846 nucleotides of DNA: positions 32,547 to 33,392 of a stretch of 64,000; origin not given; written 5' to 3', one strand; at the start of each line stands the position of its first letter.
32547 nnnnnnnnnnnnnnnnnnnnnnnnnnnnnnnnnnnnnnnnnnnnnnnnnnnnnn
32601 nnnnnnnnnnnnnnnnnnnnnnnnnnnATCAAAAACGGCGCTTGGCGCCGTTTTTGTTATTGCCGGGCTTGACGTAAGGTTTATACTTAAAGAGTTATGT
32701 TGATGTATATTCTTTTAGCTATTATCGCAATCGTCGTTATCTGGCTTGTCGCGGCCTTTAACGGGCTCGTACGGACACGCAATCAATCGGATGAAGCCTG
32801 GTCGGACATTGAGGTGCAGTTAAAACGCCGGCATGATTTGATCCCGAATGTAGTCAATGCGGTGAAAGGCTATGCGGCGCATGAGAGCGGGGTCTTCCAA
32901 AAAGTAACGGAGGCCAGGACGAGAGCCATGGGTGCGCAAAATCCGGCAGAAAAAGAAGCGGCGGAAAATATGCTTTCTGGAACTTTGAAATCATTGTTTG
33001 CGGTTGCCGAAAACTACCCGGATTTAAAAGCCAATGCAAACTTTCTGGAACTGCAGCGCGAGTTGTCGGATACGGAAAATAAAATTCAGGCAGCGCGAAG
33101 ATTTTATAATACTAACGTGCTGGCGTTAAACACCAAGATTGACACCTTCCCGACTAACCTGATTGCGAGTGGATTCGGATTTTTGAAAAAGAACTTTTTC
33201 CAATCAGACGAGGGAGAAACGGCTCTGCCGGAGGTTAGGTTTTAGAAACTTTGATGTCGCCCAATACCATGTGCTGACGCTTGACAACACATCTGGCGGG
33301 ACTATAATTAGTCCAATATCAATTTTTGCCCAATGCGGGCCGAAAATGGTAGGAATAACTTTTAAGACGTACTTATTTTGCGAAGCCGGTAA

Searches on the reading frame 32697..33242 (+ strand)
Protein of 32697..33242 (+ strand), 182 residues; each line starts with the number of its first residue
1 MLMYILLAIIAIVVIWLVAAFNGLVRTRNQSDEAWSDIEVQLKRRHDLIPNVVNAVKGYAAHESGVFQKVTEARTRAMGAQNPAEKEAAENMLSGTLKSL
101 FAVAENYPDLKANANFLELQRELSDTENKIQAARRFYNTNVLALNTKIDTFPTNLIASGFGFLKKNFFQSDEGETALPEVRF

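Call 56: search_protein_families(library=pfam, proteins=[window:32697-33242:+], max_evalue=0.001)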
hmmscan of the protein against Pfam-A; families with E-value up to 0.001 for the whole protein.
window:32697-33242:+ (182 aa): 1 family
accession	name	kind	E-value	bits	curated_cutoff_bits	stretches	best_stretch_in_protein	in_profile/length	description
PF04011.17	LemA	-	1.5e-59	200.6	26.2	1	34-182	1-149/149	LemA family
